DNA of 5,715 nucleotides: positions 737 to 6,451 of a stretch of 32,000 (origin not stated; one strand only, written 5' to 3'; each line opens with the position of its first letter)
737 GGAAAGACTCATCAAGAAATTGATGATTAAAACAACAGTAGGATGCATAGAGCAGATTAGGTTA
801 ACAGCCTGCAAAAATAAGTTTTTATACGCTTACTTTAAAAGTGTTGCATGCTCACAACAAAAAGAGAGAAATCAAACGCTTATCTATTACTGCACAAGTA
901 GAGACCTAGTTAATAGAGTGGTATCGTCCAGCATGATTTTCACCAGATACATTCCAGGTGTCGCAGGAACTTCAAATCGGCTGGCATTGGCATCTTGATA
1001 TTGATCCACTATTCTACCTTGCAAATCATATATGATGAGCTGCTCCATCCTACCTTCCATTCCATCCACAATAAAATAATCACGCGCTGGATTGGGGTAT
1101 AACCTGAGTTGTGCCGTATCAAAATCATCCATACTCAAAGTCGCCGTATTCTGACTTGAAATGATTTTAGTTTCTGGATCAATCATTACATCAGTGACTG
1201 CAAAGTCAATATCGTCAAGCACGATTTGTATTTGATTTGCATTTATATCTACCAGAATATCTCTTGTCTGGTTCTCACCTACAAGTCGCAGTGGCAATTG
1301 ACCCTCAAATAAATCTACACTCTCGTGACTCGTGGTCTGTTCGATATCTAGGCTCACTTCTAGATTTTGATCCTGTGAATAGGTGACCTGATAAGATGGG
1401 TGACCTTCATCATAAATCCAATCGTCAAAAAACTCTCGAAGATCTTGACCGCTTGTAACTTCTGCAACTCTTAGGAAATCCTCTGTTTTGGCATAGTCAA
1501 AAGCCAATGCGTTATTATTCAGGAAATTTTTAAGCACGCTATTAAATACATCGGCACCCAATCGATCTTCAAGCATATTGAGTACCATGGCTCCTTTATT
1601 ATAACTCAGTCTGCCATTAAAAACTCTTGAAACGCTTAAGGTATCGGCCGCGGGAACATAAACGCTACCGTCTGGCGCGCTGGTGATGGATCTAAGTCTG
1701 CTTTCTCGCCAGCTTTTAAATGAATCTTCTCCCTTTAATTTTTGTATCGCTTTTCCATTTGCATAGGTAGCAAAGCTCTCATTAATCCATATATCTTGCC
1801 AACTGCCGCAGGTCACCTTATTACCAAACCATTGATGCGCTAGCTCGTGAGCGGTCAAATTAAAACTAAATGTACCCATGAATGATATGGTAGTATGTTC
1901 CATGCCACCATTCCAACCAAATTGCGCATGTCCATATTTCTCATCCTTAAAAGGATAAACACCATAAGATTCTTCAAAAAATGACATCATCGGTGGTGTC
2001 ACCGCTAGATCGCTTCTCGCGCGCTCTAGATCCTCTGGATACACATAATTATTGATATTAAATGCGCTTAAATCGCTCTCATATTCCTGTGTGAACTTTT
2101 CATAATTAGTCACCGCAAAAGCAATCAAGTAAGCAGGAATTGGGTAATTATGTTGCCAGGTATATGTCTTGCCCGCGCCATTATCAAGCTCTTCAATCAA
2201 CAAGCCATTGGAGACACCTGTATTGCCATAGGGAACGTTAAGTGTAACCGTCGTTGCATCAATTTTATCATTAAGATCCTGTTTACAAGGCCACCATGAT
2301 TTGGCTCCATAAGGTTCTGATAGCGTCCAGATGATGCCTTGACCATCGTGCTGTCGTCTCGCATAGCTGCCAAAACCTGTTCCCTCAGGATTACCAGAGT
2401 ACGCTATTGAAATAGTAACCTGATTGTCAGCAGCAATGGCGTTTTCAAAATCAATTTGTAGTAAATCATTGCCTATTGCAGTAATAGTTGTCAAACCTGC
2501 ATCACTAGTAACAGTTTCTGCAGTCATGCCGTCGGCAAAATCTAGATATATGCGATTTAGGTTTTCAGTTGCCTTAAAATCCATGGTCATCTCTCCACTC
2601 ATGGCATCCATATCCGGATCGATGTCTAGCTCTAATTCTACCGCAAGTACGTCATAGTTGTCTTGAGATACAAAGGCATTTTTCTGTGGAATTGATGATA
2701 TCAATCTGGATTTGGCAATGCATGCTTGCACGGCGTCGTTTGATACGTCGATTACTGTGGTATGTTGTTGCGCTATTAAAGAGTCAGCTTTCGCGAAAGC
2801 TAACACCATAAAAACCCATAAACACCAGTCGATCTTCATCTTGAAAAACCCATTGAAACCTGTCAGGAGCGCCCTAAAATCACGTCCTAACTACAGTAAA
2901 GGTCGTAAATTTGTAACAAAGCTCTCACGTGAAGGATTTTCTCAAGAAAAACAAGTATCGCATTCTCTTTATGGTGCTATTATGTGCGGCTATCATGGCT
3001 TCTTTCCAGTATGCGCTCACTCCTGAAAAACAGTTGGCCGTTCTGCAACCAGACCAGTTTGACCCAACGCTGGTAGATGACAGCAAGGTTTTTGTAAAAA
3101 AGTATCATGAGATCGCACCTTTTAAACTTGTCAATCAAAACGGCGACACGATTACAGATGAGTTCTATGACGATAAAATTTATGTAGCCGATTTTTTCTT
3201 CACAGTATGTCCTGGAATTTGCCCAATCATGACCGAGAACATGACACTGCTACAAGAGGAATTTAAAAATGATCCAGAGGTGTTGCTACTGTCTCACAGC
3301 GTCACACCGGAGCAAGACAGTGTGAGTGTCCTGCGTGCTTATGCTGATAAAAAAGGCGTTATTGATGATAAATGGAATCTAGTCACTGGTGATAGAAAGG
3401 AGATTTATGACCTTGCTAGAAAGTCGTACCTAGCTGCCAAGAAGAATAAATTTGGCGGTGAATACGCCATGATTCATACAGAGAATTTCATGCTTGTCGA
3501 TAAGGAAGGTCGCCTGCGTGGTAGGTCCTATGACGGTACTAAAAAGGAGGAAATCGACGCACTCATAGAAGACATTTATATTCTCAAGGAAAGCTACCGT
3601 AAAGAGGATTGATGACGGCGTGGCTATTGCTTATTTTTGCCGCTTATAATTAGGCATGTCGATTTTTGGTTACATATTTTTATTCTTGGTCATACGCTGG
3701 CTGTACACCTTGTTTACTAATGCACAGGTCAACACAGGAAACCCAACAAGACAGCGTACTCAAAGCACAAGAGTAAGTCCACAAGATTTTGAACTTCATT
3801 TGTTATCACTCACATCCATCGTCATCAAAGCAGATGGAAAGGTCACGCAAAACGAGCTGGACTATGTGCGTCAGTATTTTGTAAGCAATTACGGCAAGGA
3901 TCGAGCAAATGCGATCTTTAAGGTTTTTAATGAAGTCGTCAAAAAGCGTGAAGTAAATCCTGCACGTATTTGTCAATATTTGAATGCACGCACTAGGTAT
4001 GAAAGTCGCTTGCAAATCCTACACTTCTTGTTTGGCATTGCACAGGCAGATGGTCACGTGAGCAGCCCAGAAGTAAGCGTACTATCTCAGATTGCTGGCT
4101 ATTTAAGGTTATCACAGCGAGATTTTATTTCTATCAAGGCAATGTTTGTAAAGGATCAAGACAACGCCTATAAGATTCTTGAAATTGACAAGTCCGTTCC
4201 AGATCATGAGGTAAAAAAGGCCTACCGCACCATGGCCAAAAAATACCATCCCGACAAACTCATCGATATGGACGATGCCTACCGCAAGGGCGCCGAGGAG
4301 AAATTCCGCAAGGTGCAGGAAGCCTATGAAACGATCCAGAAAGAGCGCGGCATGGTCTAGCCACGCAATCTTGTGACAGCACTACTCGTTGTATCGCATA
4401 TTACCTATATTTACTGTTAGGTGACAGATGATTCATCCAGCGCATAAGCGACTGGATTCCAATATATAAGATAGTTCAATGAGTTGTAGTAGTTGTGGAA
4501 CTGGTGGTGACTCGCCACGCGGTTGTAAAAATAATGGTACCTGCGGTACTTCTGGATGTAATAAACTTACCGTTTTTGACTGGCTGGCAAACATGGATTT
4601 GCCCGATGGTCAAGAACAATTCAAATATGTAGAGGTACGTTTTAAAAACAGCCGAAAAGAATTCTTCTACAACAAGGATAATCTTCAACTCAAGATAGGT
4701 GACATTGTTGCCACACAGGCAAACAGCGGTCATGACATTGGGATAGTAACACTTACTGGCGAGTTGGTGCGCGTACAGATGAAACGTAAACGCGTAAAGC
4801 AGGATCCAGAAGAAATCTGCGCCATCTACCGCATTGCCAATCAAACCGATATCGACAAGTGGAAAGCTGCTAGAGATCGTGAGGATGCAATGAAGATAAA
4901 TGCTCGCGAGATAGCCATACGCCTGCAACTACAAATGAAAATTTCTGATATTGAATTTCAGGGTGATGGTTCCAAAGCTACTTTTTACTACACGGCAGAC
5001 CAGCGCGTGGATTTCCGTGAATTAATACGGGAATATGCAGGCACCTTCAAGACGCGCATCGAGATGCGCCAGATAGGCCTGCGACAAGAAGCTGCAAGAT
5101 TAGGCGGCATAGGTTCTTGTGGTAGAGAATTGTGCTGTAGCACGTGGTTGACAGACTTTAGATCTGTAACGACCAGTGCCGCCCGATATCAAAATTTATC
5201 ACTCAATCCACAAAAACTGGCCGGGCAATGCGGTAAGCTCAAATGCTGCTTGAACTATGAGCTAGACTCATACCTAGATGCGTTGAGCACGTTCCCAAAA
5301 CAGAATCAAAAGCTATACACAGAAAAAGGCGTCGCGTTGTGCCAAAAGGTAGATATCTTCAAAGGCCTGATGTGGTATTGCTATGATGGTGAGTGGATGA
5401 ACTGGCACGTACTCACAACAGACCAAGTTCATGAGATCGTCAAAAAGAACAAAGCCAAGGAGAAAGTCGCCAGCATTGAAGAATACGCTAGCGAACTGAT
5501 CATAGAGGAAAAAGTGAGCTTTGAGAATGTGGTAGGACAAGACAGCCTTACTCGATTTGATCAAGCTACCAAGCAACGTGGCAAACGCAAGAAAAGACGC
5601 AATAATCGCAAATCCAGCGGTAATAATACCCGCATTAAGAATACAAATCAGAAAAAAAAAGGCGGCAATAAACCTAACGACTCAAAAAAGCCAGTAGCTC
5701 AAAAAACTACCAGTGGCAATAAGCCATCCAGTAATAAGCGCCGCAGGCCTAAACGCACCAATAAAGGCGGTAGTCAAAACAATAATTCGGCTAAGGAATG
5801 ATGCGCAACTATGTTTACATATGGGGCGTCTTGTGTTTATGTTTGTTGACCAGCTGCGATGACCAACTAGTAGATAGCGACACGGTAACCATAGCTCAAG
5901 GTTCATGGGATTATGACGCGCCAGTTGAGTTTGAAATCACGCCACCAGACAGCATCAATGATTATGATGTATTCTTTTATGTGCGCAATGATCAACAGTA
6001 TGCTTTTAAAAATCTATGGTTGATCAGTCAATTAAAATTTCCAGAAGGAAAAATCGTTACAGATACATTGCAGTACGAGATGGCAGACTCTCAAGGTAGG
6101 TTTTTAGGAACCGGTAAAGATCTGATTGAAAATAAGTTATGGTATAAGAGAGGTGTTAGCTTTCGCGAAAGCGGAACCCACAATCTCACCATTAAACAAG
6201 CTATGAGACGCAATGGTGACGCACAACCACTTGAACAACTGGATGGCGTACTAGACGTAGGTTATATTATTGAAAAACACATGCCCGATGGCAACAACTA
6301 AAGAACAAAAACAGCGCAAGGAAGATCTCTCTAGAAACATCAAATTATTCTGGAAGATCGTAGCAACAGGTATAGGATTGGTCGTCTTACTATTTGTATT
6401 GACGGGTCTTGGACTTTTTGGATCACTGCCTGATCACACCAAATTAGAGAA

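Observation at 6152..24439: Flanks of the palindrome are conserved at the DNA level regardless of reading frame, suggesting a ~26-27 bp unit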

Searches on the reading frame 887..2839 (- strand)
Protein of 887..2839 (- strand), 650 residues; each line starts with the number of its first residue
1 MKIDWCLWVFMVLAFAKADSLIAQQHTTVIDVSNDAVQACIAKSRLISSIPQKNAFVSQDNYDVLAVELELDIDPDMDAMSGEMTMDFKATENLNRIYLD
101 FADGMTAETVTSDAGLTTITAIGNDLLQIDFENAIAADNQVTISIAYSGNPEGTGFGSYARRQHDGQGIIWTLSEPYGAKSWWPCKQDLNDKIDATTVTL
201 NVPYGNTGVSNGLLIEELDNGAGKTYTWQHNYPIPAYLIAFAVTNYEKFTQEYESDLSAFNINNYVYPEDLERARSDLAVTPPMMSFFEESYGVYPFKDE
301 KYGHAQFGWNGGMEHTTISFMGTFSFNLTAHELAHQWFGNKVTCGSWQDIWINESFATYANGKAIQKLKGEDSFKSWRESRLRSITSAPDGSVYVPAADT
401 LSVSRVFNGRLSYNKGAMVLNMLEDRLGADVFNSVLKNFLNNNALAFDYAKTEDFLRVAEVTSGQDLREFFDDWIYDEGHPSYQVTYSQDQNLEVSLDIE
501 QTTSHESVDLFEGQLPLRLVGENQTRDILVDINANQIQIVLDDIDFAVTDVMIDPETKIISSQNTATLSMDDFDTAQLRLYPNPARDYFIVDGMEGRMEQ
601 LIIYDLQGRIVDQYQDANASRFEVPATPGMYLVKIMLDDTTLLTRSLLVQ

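Call 9: search_protein_families(library=pfam, proteins=[window:887-2839:-])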
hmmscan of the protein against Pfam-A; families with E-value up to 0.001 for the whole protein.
window:887-2839:- (650 aa): 3 families
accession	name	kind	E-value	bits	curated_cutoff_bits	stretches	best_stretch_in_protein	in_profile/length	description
PF01433.26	Peptidase_M1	-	3.8e-30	105.6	27.7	1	327-474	69-218/218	Peptidase family M1 domain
PF17900.6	Peptidase_M1_N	-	2.2e-13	51.2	25.8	1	61-238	4-186/186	Peptidase M1 N-terminal domain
PF18962.6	Por_Secre_tail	-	4.7e-07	30.5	27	1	580-641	1-68/75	Secretion system C-terminal sorting domain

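Call 60: find_encoding_contigs(protein=window:887-2839:-, flank=10000, max_places=1)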
Protein window:887-2839:- (650 aa): no gene with exactly this product is on record in the collection.

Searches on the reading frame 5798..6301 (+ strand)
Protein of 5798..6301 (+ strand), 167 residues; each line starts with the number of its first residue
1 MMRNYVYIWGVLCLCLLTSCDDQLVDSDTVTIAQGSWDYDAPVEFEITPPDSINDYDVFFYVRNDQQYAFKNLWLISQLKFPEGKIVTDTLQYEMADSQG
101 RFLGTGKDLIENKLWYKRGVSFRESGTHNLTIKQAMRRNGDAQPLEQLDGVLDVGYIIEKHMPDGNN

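Call 9: search_protein_families(library=pfam, proteins=[window:5798-6301:+])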
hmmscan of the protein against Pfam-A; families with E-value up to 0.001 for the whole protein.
window:5798-6301:+ (167 aa): 1 family
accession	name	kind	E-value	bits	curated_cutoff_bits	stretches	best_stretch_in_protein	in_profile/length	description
PF14109.11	GldH_lipo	-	2.1e-33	116.3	27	1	30-156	7-127/129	GldH lipoprotein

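Call 44: find_homologous_proteins(query=window:5798-6301:+, max_evalue=1e-10)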
Query window:5798-6301:+ (167 aa): 32 proteins with E <= 1e-10 among 45 candidates.
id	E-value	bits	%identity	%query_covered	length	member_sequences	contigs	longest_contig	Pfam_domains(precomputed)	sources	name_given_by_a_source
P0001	1.3e-110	385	100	99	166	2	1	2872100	PF14109.12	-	-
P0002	2.4e-58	215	59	94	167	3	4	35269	PF14109.12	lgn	-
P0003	1.0e-57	213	56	99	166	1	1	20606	PF14109.12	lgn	-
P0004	1.1e-57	213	57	96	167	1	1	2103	PF14109.12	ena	-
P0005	2.9e-57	211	56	96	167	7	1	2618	PF14109.12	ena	-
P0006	3.0e-57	211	58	94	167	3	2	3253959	PF14109.12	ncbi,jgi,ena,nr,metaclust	ncbi:protein involved in gliding motility GldH [Nonlabens sp. Hel1_33_55]|nr:gliding motility lipopr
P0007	5.7e-57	210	58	96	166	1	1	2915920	PF14109.12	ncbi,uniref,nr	ncbi:gliding motility lipoprotein GldH [Nonlabens marinus]|uniref:Gliding motility protein GldH n=1 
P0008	1.2e-56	209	56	99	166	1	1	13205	PF14109.12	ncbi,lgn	-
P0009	3.0e-56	208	58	88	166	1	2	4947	PF14109.12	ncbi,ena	-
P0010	1.1e-55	206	57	98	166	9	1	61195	PF14109.12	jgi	jgi:gliding motility-associated lipoprotein GldH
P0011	1.3e-54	203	56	100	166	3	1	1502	PF14109.12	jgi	jgi:gliding motility-associated lipoprotein GldH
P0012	3.2e-54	202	54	95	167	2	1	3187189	PF14109.12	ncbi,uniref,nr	ncbi:gliding motility lipoprotein GldH [Nonlabens agnitus]|uniref:Gliding motility lipoprotein GldH 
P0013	4.7e-53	198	53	96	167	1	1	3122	PF14109.12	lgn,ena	-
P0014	8.0e-53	197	62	86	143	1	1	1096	PF14109.12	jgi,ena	-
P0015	6.8e-52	194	54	99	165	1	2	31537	PF14109.12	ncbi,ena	-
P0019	3.5e-46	175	50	93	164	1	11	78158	PF14109.12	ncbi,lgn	-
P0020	1.6e-45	173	50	94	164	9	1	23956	PF14109.12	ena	-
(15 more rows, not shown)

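Call 46: find_encoding_contigs(protein=P0006, flank=10000, max_places=2)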
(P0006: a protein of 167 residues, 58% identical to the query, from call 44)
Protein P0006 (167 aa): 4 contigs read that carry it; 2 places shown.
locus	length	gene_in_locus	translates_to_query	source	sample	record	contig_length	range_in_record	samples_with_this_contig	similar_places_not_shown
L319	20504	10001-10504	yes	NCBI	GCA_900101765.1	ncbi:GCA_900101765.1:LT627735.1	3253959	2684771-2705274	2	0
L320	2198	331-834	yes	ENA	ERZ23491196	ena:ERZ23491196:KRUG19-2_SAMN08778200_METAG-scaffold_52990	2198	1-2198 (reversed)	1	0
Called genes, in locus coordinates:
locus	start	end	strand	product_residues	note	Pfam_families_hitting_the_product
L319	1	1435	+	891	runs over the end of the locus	PF04851:ResIII, PF00270:DEAD (faint)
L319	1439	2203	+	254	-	-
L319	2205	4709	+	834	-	PF04851:ResIII, PF00270:DEAD, PF00271:Helicase_C (faint)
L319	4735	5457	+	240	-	PF22945:LEM-3_GIY-YIG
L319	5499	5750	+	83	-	-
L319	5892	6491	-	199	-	-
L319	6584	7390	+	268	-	-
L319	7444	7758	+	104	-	-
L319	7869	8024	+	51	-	-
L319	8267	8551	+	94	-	PF01541:GIY-YIG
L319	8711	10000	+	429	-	PF04468:PSP1, PF28472:PSP1_3rd, PF28473:YaaT_C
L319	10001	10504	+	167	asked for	PF14109:GldH_lipo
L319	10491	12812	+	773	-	PF00912:Transgly, PF28500:PBP_middle, PF00905:Transpeptidase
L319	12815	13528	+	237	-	PF10108:DNA_pol_B_exo2, PF13482:RNase_H_2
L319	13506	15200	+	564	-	PF03193:RsgA_GTPase (faint), PF00005:ABC_tran, PF02463:SMC_N (weak), PF09818:ABC_ATPase (faint), PF13401:AAA_22 (faint), PF20720:nSTAND3 (faint), PF13304:AAA_21 (faint), PF00005:ABC_tran, +1 more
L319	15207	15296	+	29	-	-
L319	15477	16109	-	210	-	PF01327:Pep_deformylase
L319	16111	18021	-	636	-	PF02129:Peptidase_S15, PF00326:Peptidase_S9 (faint), PF08530:PepX_C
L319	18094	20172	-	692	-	PF05649:Peptidase_M13_N, PF01431:Peptidase_M13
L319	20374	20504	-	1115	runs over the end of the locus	PF15902:Sortilin-Vps10 (faint), PF20773:InhA-like_MAM (weak), PF21471:Reelin_subrepeat-B (faint), PF18962:Por_Secre_tail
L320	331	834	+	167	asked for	PF14109:GldH_lipo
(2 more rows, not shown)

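Call 47: find_encoding_contigs(protein=P0007, flank=10000, max_places=1)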
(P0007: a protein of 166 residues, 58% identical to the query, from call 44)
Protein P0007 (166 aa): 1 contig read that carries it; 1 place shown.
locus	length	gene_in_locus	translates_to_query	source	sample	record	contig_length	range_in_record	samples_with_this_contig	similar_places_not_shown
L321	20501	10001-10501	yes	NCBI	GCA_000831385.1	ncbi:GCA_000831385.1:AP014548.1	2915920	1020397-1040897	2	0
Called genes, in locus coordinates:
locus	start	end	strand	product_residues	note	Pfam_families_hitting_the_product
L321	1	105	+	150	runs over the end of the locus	PF01541:GIY-YIG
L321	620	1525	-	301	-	-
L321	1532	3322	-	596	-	PF24389:ORC-CDC6-like, PF13173:AAA_14 (faint)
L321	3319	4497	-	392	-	PF24408:wHTH-Calcineurin_assc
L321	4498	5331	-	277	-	PF02086:MethyltransfD12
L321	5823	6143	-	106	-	-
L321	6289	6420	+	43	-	-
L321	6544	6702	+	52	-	-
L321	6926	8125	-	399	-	PF01590:GAF, PF02518:HATPase_c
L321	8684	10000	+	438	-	PF04468:PSP1, PF28472:PSP1_3rd, PF28473:YaaT_C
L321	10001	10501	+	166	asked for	PF14109:GldH_lipo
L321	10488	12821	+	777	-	PF00912:Transgly, PF28500:PBP_middle, PF00905:Transpeptidase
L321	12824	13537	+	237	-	PF10108:DNA_pol_B_exo2, PF13482:RNase_H_2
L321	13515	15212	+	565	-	PF03193:RsgA_GTPase (faint), PF00005:ABC_tran, PF01935:DUF87 (faint), PF02463:SMC_N (faint), PF13401:AAA_22 (faint), PF08352:oligo_HPY (weak), PF00005:ABC_tran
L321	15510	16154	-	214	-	PF01327:Pep_deformylase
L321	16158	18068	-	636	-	PF02129:Peptidase_S15, PF00326:Peptidase_S9 (faint), PF08530:PepX_C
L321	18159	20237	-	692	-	PF05649:Peptidase_M13_N, PF01431:Peptidase_M13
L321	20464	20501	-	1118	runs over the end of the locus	PF20773:InhA-like_MAM (weak), PF18962:Por_Secre_tail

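Call 48: find_encoding_contigs(protein=P0012, flank=10000, max_places=1)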
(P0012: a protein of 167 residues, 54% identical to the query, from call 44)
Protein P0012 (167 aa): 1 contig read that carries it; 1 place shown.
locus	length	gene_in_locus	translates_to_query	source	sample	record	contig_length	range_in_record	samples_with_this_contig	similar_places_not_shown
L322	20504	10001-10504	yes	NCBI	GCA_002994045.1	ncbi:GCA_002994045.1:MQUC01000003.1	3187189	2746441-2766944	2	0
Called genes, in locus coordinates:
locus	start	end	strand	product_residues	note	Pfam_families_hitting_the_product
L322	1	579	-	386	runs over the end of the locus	PF00950:ABC-3, PF01032:FecCD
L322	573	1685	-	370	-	PF00950:ABC-3, PF01032:FecCD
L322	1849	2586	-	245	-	PF02463:SMC_N (faint), PF00005:ABC_tran, PF13304:AAA_21 (faint)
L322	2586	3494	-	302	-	PF01297:ZnuA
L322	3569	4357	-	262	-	PF13557:Phenol_MetA_deg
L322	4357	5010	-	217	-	PF01325:Fe_dep_repress, PF02742:Fe_dep_repr_C, PF04023:FeoA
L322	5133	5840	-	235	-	PF05099:TerB, PF00226:DnaJ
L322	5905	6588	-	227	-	PF02630:SCO1-SenC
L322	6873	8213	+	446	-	PF02163:Peptidase_M50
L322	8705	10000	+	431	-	PF04468:PSP1, PF28472:PSP1_3rd, PF28473:YaaT_C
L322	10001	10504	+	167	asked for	PF14109:GldH_lipo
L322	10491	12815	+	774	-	PF00912:Transgly, PF28500:PBP_middle, PF00905:Transpeptidase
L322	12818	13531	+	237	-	PF10108:DNA_pol_B_exo2, PF13482:RNase_H_2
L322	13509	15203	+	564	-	PF03193:RsgA_GTPase (faint), PF00005:ABC_tran, PF02463:SMC_N (weak), PF05621:TniB (faint), PF09818:ABC_ATPase (faint), PF13401:AAA_22 (faint), PF13555:AAA_29 (faint), PF00005:ABC_tran, +3 more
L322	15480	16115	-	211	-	PF01327:Pep_deformylase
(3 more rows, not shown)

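Call 50: find_encoding_contigs(protein=P0019, flank=10000, max_places=1)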
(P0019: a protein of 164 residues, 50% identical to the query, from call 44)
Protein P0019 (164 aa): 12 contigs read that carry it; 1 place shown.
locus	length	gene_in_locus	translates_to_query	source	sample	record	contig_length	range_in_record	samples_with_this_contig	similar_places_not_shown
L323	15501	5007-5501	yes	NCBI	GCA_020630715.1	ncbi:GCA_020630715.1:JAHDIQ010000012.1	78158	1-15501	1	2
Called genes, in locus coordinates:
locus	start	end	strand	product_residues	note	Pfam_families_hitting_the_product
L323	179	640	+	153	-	-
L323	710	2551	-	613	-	PF01053:Cys_Met_Meta_PP (faint)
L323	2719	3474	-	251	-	PF00582:Usp (weak)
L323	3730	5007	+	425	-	PF04468:PSP1, PF28472:PSP1_3rd, PF28473:YaaT_C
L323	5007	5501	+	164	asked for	PF14109:GldH_lipo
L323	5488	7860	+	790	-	PF00912:Transgly, PF28500:PBP_middle, PF00905:Transpeptidase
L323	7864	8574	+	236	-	PF10108:DNA_pol_B_exo2, PF13482:RNase_H_2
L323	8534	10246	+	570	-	PF00005:ABC_tran, PF02463:SMC_N (faint), PF13304:AAA_21 (faint), PF13401:AAA_22 (faint), PF08352:oligo_HPY (faint), PF00005:ABC_tran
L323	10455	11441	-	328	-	PF18174:HU-CCDC81_bac_1, PF18175:HU-CCDC81_bac_2, PF05036:SPOR (weak)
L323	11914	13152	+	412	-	PF05195:AMP_N, PF00557:Peptidase_M24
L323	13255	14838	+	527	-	PF00171:Aldedh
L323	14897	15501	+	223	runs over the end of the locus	-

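Call 51: find_encoding_contigs(protein=P0020, flank=10000, max_places=1)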
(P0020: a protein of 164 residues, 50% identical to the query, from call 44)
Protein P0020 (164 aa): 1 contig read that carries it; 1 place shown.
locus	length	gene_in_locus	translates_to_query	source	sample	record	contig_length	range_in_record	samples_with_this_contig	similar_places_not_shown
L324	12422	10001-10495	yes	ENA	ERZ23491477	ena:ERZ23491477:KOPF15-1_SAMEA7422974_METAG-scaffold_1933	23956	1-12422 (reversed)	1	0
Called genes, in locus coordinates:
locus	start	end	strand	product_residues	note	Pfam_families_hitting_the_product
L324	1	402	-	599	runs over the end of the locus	PF00009:GTP_EFTU, PF03144:GTP_EFTU_D2, PF14492:EFG_III (weak), PF00679:EFG_C, PF06421:LepA_C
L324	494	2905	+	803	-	PF13620:CarboxypepD_reg, PF13715:CarbopepD_reg_2, PF14905:OMP_b-brl_3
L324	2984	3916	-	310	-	PF11276:DUF3078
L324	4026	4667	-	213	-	PF02630:SCO1-SenC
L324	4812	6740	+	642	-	PF17900:Peptidase_M1_N, PF01433:Peptidase_M1, PF18962:Por_Secre_tail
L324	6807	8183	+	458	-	PF02163:Peptidase_M50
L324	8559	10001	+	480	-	PF04468:PSP1, PF28472:PSP1_3rd, PF28473:YaaT_C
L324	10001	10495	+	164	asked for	PF14109:GldH_lipo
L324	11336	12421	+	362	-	?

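Call 52: find_encoding_contigs(protein=P0015, flank=10000, max_places=1)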
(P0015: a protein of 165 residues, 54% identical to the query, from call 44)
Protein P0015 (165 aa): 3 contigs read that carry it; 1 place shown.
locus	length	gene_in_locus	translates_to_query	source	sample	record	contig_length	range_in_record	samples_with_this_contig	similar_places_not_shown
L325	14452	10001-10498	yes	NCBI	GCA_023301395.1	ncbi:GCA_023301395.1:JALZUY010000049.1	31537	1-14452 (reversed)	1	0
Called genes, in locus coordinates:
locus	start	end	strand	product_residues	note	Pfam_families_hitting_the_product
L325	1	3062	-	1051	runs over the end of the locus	-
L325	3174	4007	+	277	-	PF00535:Glycos_transf_2, PF10111:Glyco_tranf_2_2 (weak), PF13641:Glyco_tranf_2_3 (weak)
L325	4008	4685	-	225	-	PF02630:SCO1-SenC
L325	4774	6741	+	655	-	PF17900:Peptidase_M1_N, PF01433:Peptidase_M1, PF18962:Por_Secre_tail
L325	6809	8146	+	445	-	PF02163:Peptidase_M50, PF17820:PDZ_6 (faint)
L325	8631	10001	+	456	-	PF04468:PSP1, PF28472:PSP1_3rd, PF28473:YaaT_C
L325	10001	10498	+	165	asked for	PF14109:GldH_lipo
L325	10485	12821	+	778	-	PF00912:Transgly, PF28500:PBP_middle, PF00905:Transpeptidase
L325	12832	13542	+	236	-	PF10108:DNA_pol_B_exo2, PF13482:RNase_H_2, PF03104:DNA_pol_B_exo1 (weak)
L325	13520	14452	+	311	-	?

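Call 62: find_encoding_contigs(protein=P0001, flank=10000, max_places=2)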
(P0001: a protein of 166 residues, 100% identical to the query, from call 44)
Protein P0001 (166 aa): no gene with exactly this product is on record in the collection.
